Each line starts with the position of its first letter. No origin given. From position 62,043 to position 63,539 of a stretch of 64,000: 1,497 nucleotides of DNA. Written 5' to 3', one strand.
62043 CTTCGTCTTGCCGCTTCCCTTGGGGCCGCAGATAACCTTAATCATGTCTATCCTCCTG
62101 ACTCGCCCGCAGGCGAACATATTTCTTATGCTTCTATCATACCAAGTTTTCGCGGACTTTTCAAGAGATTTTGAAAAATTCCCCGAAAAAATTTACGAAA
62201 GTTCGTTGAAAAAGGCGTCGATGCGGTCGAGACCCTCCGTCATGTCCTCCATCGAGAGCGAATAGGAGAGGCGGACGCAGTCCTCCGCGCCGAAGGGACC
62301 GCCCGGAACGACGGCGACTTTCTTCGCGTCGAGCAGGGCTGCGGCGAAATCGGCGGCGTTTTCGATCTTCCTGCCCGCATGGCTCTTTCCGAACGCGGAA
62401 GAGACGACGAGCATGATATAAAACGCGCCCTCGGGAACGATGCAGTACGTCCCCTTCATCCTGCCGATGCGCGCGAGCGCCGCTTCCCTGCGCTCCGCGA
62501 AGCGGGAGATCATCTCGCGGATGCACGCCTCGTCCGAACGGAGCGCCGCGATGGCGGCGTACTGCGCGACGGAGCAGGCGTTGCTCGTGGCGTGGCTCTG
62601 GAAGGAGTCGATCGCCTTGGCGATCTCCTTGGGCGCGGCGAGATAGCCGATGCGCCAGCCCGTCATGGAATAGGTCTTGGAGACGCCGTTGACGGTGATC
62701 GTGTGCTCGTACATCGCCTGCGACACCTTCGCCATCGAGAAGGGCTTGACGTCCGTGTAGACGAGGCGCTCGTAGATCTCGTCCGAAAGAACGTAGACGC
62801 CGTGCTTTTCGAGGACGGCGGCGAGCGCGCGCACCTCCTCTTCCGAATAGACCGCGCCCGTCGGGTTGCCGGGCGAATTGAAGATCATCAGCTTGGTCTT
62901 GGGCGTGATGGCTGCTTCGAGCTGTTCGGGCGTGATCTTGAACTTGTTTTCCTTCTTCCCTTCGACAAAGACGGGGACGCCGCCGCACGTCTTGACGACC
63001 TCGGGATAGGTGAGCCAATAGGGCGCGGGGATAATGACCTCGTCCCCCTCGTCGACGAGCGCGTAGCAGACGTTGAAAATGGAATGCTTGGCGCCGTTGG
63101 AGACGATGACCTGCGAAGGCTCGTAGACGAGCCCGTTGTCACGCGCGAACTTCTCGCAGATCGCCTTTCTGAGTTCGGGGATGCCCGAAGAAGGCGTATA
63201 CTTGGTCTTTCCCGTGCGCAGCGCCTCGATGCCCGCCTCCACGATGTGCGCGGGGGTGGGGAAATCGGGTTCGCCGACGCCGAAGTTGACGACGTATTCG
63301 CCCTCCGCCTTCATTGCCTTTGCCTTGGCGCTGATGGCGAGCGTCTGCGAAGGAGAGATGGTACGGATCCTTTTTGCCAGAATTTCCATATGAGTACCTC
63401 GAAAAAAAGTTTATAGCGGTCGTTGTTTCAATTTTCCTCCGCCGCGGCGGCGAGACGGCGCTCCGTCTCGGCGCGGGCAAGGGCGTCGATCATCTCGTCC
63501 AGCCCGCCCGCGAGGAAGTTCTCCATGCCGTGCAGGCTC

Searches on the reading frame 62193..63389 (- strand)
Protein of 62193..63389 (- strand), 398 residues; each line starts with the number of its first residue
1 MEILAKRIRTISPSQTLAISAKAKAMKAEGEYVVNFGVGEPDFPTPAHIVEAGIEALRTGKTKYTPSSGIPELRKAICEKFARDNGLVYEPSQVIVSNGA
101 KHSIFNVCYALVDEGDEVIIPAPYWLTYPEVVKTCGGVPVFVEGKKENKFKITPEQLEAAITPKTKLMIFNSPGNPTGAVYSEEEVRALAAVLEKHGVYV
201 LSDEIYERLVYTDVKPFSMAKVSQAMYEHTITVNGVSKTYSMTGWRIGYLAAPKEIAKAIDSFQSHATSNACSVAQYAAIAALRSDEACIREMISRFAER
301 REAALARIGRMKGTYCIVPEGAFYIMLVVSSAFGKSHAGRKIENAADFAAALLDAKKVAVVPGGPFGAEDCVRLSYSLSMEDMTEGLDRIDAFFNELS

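Call 27: search_protein_families(library=pfam, proteins=[window:62193-63389:-], max_evalue=0.0001)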
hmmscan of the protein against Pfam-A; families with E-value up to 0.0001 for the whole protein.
window:62193-63389:- (398 aa): 2 families
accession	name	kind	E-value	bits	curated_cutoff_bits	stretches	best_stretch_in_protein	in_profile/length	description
PF00155.27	Aminotran_1_2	-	4.6e-82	276.5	19.7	1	33-390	3-361/361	Aminotransferase class I and II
PF01041.23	DegT_DnrJ_EryC1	-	4.1e-11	43.1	19.8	1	106-203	55-145/360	DegT/DnrJ/EryC1/StrS aminotransferase family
